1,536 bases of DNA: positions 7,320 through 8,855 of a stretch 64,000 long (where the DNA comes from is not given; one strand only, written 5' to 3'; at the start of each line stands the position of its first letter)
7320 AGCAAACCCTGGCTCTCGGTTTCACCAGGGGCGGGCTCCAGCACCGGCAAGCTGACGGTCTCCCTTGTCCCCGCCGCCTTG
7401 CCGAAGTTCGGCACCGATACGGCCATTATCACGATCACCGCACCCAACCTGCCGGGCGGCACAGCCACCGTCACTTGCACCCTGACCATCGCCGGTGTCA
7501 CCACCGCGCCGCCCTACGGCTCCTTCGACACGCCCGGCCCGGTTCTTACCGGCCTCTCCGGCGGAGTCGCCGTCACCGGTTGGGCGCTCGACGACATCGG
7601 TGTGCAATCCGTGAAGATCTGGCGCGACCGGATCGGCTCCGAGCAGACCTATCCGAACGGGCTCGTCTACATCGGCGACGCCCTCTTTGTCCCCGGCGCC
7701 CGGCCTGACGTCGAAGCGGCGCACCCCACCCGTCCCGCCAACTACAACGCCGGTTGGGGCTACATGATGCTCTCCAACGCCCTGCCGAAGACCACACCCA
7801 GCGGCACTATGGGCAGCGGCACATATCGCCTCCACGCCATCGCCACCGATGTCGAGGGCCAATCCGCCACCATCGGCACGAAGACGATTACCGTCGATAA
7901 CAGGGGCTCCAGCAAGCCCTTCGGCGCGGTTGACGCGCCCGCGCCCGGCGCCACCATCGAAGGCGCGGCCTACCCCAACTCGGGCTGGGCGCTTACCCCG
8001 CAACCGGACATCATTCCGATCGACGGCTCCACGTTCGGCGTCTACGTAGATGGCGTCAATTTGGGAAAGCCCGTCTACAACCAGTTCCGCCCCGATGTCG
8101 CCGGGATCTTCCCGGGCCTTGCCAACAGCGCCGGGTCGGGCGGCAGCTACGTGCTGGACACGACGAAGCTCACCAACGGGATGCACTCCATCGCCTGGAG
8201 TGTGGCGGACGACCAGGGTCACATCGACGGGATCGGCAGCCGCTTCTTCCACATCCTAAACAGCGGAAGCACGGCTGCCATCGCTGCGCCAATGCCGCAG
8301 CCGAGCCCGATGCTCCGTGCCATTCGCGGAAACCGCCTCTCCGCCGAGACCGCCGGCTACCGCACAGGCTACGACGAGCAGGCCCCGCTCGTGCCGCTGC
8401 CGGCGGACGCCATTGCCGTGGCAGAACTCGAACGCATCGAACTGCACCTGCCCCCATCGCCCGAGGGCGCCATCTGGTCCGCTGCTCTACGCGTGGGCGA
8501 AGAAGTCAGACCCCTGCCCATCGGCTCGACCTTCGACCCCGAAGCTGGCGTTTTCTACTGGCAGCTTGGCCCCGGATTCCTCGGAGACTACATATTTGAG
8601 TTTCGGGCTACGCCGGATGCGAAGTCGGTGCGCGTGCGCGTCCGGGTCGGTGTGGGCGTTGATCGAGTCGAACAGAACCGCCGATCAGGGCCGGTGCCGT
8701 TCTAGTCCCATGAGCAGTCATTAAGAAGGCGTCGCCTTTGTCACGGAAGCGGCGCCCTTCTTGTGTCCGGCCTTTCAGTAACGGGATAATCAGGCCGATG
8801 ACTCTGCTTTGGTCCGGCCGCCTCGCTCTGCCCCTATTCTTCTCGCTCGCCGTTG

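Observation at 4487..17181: Head-to-tail array of three ~4.1-kb paralogs encoding giant secreted double-RCC1-propeller proteins with a variable head and constant stalk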

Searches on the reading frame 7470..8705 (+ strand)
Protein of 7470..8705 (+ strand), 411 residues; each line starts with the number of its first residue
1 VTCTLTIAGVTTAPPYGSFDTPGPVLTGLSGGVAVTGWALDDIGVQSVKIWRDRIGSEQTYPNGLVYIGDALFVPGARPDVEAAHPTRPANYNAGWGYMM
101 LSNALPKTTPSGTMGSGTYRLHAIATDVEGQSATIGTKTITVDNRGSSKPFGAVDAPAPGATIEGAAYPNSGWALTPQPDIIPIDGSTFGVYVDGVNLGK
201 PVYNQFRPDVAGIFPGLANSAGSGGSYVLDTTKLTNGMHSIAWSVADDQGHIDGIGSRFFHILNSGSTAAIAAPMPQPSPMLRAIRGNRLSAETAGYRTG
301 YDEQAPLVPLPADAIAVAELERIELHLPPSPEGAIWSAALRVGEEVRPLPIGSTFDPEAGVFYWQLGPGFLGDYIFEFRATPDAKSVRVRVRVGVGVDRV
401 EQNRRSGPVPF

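Call 12: search_solved_structures(query=window:7470-8705:+, max_evalue=1, show_alignments=2)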
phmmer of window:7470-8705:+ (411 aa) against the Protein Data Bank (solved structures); distinct sequences matched with E-value up to 1: 1.
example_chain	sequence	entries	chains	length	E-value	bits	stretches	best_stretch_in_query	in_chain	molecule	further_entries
5o51_A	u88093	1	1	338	0.24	13.4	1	225-314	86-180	Rho guanyl nucleotide exchange factor (Rom2), putative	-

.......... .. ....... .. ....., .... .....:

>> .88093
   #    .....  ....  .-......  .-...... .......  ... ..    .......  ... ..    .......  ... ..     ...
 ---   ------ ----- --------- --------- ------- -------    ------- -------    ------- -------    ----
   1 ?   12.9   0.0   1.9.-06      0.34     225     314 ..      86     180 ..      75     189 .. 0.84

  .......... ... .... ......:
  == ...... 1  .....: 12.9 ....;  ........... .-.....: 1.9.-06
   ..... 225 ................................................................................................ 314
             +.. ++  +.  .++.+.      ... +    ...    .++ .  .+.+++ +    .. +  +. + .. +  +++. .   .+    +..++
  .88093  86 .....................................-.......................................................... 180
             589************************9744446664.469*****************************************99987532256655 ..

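Call 13: find_homologous_proteins(query=window:7470-8702:+)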
Query window:7470-8702:+ (411 aa): 1234 proteins with E <= 0.001 among 8000 candidates; the best 120 are listed.
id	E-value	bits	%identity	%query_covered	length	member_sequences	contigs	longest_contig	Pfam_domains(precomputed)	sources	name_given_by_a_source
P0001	5.8e-133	462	45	71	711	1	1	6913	PF19190.7,PF17957.8,PF19077.7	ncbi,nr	ncbi:hypothetical protein JW906_14395, partial [bacterium]|nr:hypothetical protein [bacterium]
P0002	5.1e-128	446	56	96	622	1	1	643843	-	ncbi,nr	ncbi:MAG: hypothetical protein IPP47_05225 [Bryobacterales bacterium]|nr:hypothetical protein [Bryob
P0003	7.2e-125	435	53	96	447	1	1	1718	-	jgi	jgi:hypothetical protein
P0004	1.8e-124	434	48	90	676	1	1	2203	PF19190.7,PF17957.8,PF13620.13,PF17210.10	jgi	jgi:hypothetical protein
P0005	2.8e-124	433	53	92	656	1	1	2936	PF19190.7,PF13715.13,PF13620.13,PF22904.4,PF17210.10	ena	-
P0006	1.1e-123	431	52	96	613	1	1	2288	PF19190.7,PF13620.13,PF22904.4,PF17210.10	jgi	jgi:hypothetical protein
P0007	5.6e-114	399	50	95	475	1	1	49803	-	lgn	-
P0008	7.5e-112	392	51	96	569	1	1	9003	-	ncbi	-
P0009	4.3e-111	390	51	99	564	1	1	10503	PF13004.14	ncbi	-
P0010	5.4e-110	386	50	99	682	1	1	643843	PF13004.14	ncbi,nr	ncbi:MAG: BACON domain-containing protein [Bryobacterales bacterium]|nr:BACON domain-containing prot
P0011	4.5e-109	383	51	96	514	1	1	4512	-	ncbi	-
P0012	1.5e-108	381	50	92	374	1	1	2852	-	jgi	jgi:hypothetical protein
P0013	3.8e-107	377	51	95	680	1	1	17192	PF02014.24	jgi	jgi:hypothetical protein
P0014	3.8e-107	377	52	91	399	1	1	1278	-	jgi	jgi:hypothetical protein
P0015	4.3e-107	377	51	96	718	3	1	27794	PF00963.25,PF17210.10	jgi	jgi:hypothetical protein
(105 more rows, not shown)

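Call 23: predict_structure(alignment_id=A2)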
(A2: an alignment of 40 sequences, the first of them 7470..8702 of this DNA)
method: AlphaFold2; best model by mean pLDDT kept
length: 411 residues; sequences in the alignment: 40
mean_pLDDT: 87.2   pTM: 0.86
mean pLDDT of the five models: 87.2, 87.0, 86.4, 85.9, 84.4
residues with pLDDT >= 90: 296; 70-90: 62; 50-70: 23; < 50: 30
segments of 3 or more residues with pLDDT < 50: 1-4, 6-8, 268-276, 398-411
pLDDT, mean of each block of 10 residues (from residue 1): 48 92 83 92 95 97 97 95 92 94 89 90 97 96 88 94 95 94 87 95 94 91 95 93 95 92 73 48 57 86 93 92 94 92 92 94 95 96 90 70 41 35
secondary structure, 60 per line:
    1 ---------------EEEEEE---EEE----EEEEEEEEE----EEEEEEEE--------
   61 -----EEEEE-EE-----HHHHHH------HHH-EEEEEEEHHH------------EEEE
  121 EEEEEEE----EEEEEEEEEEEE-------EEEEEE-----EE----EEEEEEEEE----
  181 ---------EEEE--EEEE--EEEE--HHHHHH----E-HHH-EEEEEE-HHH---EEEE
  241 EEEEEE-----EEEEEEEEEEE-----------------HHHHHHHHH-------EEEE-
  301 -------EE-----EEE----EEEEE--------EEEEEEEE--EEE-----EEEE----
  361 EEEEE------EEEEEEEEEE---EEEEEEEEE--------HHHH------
elements in order: E16-21 E25-27 E32-40 E45-52 E66-70 H79-84 E95-101 E117-127 E132-143 E151-156 E168-176 E190-193 E196-199 E202-205 H208-213 E224-229 E237-246 E252-262 H280-288 E296-299 E315-317 E322-326 E335-342 E345-347 E353-356 E361-365 E372-381 E385-393 H402-405

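Call 28: fold_search(model_id=the predicted structure, library=pdb)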
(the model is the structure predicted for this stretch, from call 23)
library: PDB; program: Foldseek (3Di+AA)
matches with E <= 10: 1948; with E <= 0.001: 448
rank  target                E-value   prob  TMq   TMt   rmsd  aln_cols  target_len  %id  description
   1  8beg_B                5.3e-10  1.00  0.16  0.11  31.2       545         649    8  Structure of Ig-like domains from PrgB (released 2022-11-30)
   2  6za2_A                5.6e-10  1.00  0.19  0.09  18.8       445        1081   12  Crystal structure of dimeric latent PorU from Porphyromonas gingivalis (released 2021-09-29)
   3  6za2_B                2.4e-09  1.00  0.20  0.10  18.5       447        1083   12  Crystal structure of dimeric latent PorU from Porphyromonas gingivalis (released 2021-09-29)
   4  4y61_A                1.2e-08  1.00  0.20  0.21  26.7       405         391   11  Crystal structure of the complex between Slitrk2 LRR1 and PTP delta Ig1-Fn1 (released 2015-06-03)
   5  2yn5_A                1.9e-08  1.00  0.18  0.24  27.8       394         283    8  Structural insight into the giant calcium-binding adhesin SiiE: implications for the adhesion of Salmonella enterica t (released 2013-04-03)
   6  3b43                  2.3e-08  1.00  0.15  0.12  40.4       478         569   10  I-band fragment I65-I70 from titin (released 2008-01-22)
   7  5k6z_A                3.3e-08  1.00  0.20  0.21  20.5       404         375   14  Sidekick chimera containing sidekick-2 immunoglobulin domains 1-2 and sidekick-1 immunoglobulin domains 3-4 (released 2016-09-28)
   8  3pdd                  3.9e-08  1.00  0.18  0.37  16.7       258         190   14  Structures of Clostridium thermocellum CbhA fibronectin(III)-like modules (released 2011-11-23)
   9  4u7m                  7.9e-08  1.00  0.18  0.24  31.0       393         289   12  LRIG1 extracellular domain: Structure and Function Analysis (released 2015-04-08)
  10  5xwx_A                7.9e-08  1.00  0.20  0.21  20.3       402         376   14  Crystal structure of the four N-terminal immunoglogulin domains of Sidekick-1 protein (released 2018-08-29)
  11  2yn3_C                1.1e-07  1.00  0.17  0.23  28.5       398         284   11  Structural insight into the giant calcium-binding adhesin SiiE: implications for the adhesion of Salmonella enterica t (released 2013-04-03)
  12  5k6z_B                1.5e-07  1.00  0.22  0.23  19.8       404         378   14  Sidekick chimera containing sidekick-2 immunoglobulin domains 1-2 and sidekick-1 immunoglobulin domains 3-4 (released 2016-09-28)
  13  7ok5_B                1.5e-07  1.00  0.16  0.12  22.8       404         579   13  Crystal structure of mouse neurofascin 155 immunoglobulin domains (released 2022-12-14)
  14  3f83                  1.5e-07  0.89  0.13  0.11  33.5       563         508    9  Structure of fusion complex of the minor pilin CfaE and major pilin CfaB of CFA/I pili from ETEC E. coli (released 2009-08-11)
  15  2oz4_A                1.6e-07  1.00  0.14  0.19  27.2       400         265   12  Structural Plasticity in IgSF Domain 4 of ICAM-1 Mediates Cell Surface Dimerization (released 2007-10-16)
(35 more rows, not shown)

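Call 33: find_related_loci(query=A2, collection=genome_contigs, flank=6000)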
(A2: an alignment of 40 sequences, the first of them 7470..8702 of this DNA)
Query A2 (411 aa) in genome_contigs; peptide patterns used: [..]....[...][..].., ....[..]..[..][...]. (x = any residue, [..] = any of these).
592 stretches matched a pattern (row limit reached: there are more); 573 encode a relative of the query (tblastn E <= 1e-3); the best 80 are kept; 78 distinct loci.
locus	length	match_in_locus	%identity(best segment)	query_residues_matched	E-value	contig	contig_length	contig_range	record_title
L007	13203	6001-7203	85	1-401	0e+0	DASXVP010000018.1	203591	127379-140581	MAG TPA_asm: Paludibaculum sp. isolate SMAG_U4748 k141_70527, whole genome shotgun sequence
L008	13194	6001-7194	55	1-394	1e-134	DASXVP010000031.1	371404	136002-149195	MAG TPA_asm: Paludibaculum sp. isolate SMAG_U4748 k141_221391, whole genome shotgun sequence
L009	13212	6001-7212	54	1-394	7e-130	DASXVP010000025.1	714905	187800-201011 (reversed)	MAG TPA_asm: Paludibaculum sp. isolate SMAG_U4748 k141_218310, whole genome shotgun sequence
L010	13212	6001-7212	53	1-401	2e-128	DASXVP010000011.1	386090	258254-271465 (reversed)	MAG TPA_asm: Paludibaculum sp. isolate SMAG_U4748 k141_84506, whole genome shotgun sequence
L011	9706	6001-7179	55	1-395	3e-128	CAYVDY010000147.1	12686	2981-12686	MAG TPA_asm: uncultured Candidatus Solibacter sp. isolate SRP302447_co4_276 genome assembly, contig: NODE_13175_length_1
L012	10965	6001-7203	51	6-393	8e-125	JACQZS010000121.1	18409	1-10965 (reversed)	MAG: Acidobacteria bacterium isolate NC_groundwater_1573_Pr3_B-0.1um_64_10 SR-2_scaffold_141_1515676, whole genome shotg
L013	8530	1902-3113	52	6-394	4e-121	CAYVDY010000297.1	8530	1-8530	MAG TPA_asm: uncultured Candidatus Solibacter sp. isolate SRP302447_co4_276 genome assembly, contig: NODE_22326_length_8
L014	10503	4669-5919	51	1-406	2e-120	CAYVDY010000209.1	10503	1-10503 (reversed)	MAG TPA_asm: uncultured Candidatus Solibacter sp. isolate SRP302447_co4_276 genome assembly, contig: NODE_17002_length_1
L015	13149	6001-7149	54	3-381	2e-118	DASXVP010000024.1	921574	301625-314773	MAG TPA_asm: Paludibaculum sp. isolate SMAG_U4748 k141_235780, whole genome shotgun sequence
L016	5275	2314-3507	50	6-394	3e-116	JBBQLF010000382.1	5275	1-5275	MAG: Bryobacterales bacterium isolate Co_metawrap_518 Cmw_518_k141_12152027_length_5275_cov_6.0000, whole genome shotgun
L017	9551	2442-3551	54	1-391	8e-116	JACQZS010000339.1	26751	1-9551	MAG: Acidobacteria bacterium isolate NC_groundwater_1573_Pr3_B-0.1um_64_10 SR-2_scaffold_141_4214270, whole genome shotg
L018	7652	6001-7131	49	1-393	2e-114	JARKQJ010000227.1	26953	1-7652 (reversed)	MAG: Paludibaculum sp. isolate Reactor_maxbin.100 k141_411998, whole genome shotgun sequence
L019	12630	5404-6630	48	7-405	2e-112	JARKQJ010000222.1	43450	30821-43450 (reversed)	MAG: Paludibaculum sp. isolate Reactor_maxbin.100 k141_410396, whole genome shotgun sequence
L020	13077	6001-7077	50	15-378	1e-111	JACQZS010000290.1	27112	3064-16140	MAG: Acidobacteria bacterium isolate NC_groundwater_1573_Pr3_B-0.1um_64_10 SR-2_scaffold_141_3663101, whole genome shotg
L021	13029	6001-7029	51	15-392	4e-110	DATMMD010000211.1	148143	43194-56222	MAG TPA_asm: Bryobacteraceae bacterium isolate SMAG_U12814 k141_1418724, whole genome shotgun sequence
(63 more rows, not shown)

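Call 48: search_protein_representatives(alignment_id=A2)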
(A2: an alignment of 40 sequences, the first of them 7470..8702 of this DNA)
Query: 40 sequences, 417 profile positions. Proteins with E-value up to 0.001 (for the whole library): 6711; up to 1e-10: 4201; up to 1e-30: 2431. The best 150 are listed.
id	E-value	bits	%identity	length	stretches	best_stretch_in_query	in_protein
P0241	0.0e+00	2049.7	-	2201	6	6-300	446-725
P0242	0.0e+00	1530.2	-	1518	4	6-318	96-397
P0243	2.3e-258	873.3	-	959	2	6-403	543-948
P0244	4.6e-224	760.3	-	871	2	7-300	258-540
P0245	2.0e-218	741.7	-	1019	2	6-297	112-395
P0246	1.0e-205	699.9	-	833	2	33-297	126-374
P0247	3.0e-204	695.0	-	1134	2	7-297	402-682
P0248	3.6e-201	684.9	-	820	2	7-411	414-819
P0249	4.3e-188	641.8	-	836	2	10-320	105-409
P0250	5.1e-188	641.6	-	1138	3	21-295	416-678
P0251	5.0e-183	625.1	-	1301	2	20-304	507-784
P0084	1.6e-181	620.2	-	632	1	2-413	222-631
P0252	2.4e-180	616.3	-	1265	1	6-415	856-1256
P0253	1.4e-179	613.8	-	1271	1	2-415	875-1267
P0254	2.4e-178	609.7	-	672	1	3-412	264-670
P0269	1.3e-171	587.5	-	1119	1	7-414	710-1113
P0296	2.8e-165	566.7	-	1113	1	6-412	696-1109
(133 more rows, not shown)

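Call 71: search_protein_families(library=pfam, alignment_id=A8, max_evalue=0.00001)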
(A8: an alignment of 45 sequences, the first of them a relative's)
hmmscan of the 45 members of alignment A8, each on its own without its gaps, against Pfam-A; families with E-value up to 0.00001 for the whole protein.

A. member 1, P0252 (1265 aa): 9 families
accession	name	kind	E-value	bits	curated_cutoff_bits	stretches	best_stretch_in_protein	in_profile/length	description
PF25021.1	TEN_NHL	-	9.5e-76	255.5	27.1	6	102-151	130-178/357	Teneurin NHL domain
PF01436.27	NHL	-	2.5e-69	226.5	20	4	168-193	1-26/28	NHL repeat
PF06739.17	SBBP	-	6.8e-23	80.8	20.5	0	664-682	11-29/38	Beta-propeller repeat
PF08450.18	SGL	-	2.2e-17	63.9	26.3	1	286-423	92-217/246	SMP-30/Gluconolactonase/LRE-like region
PF24684.1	Vgb_lyase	-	4.2e-10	39.4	50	0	384-479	133-214/290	Virginiamycin B lyase family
PF01731.26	Arylesterase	-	2e-08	34.7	21.3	0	319-358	38-78/86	Arylesterase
PF06977.17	SdiA-regulated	-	1.1e-07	31.8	21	0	663-682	220-239/249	SdiA-regulated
PF13449.12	Phytase-like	-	4.9e-07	30.4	27.6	0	448-479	70-101/284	Esterase-like activity of phytase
PF05787.19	PhoX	-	5.5e-06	26.2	24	0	396-485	379-472/515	Alkaline phosphatase PhoX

B. families by the number of members that match (of 45 scanned): 61 families (the first 25 are shown)
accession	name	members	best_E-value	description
PF19190.6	BACON_2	25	2.8e-11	Viral BACON domain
PF17957.7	Big_7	6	3.9e-21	Bacterial Ig domain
PF06739.17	SBBP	5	8.4e-61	Beta-propeller repeat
PF15902.12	Sortilin-Vps10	4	5.4e-40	Sortilin, neurotensin receptor 3,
PF13004.13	BACON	4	6.6e-14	Putative binding domain, N-terminal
PF08309.17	LVIVD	3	4.6e-94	LVIVD repeat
PF09826.15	Beta_propel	3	1.7e-11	Beta propeller domain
PF24684.1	Vgb_lyase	2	8.1e-174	Virginiamycin B lyase family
PF05345.18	He_PIG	2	2.5e-75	Putative Ig domain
PF25778.1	DUF7948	2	7.6e-58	Domain of unknown function (DUF7948)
PF13620.12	CarboxypepD_reg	2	7.2e-34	Carboxypeptidase regulatory-like domain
PF00560.39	LRR_1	2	2.3e-25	Leucine Rich Repeat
PF23598.1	LRR_14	2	3.7e-18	Leucine-rich repeat region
PF13855.12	LRR_8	2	5.6e-18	Leucine rich repeat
PF12799.13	LRR_4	2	4.9e-16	Leucine Rich repeats (2 copies)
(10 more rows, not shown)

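Call 74: fold_search(model_id=the predicted structure, library=viral)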
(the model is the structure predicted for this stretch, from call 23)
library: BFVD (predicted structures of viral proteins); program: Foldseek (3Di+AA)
matches with E <= 10: 1353; with E <= 0.001: 279
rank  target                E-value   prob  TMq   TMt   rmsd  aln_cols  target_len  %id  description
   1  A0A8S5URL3            4.3e-11  1.00  0.21  0.09  16.3       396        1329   14  Uncharacterized protein (Fragment) [Siphoviridae sp. ctg6c78]
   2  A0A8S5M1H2            1.5e-10  1.00  0.22  0.11  15.9       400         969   12  Uncharacterized protein [Siphoviridae sp. ctLAw30]
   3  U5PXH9                3.5e-10  1.00  0.24  0.11  20.7       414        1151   12  Tail fiber protein [Clavibacter phage CN1A]
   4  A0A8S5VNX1            4.9e-10  1.00  0.21  0.19  17.0       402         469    9  (no name in the UniProt tables at hand)
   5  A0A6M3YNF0            5.7e-10  1.00  0.17  0.07  34.4       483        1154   11  PKD/Chitinase domain-containing protein [Alteromonas phage vB_AcoS-R7M]
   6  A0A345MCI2            1.1e-09  1.00  0.21  0.11  28.4       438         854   11  Minor tail protein [Gordonia phage Teatealatte]
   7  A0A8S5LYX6            3.6e-09  1.00  0.22  0.10  16.7       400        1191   12  Uncharacterized protein (Fragment) [Siphoviridae sp. ct9Y44]
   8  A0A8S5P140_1          4.4e-09  1.00  0.21  0.10  17.8       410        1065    9  Spore coat protein H kinase fold, TRANSFERASE [Myoviridae sp. ctrCp2]
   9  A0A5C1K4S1            5.0e-09  1.00  0.20  0.11  27.7       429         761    7  (no name in the UniProt tables at hand)
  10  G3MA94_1              6.1e-09  1.00  0.22  0.11  16.3       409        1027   11  Gp353 [Bacillus phage G]
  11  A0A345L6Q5            6.8e-09  1.00  0.21  0.20  18.4       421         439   10  Uncharacterized protein [Serratia phage Scapp]
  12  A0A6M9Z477            7.2e-09  1.00  0.18  0.11  22.0       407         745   10  (no name in the UniProt tables at hand)
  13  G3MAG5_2              8.5e-09  1.00  0.18  0.11  31.1       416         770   10  Gp424 [Bacillus phage G]
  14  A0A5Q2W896            9.4e-09  1.00  0.19  0.11  28.7       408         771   13  (no name in the UniProt tables at hand)
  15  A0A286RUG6            9.4e-09  1.00  0.18  0.12  30.1       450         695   11  Envelope glycoprotein C [Beluga whale alphaherpesvirus 1]
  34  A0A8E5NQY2            1.3e-07  1.00  0.17  0.07  34.7       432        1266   11  (no name in the UniProt tables at hand)
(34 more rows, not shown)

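Call 75: search_solved_structures(query=A2, max_evalue=1, show_alignments=2)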
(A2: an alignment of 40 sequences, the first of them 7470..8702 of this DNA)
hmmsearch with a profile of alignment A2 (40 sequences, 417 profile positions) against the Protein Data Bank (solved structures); distinct sequences matched with E-value up to 1: 1.
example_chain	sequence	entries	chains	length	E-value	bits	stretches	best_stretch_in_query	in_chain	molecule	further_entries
8hdr_A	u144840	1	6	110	0.92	11.5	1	42-104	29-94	Pam3 connector protein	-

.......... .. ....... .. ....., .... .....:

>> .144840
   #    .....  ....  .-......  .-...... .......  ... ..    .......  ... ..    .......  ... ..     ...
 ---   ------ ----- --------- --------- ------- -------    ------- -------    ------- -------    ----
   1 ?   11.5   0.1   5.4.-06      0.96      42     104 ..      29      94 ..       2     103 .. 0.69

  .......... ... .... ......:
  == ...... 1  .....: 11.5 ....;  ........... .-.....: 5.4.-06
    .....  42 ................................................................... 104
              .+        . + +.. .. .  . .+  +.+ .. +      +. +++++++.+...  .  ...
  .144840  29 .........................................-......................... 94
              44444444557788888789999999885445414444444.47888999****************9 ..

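Call 76: search_protein_families(library=phrogs, proteins=[window:7470-8702:+], max_evalue=0.001)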
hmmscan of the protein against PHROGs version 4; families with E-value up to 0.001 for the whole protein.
window:7470-8702:+ (411 aa): 0 families
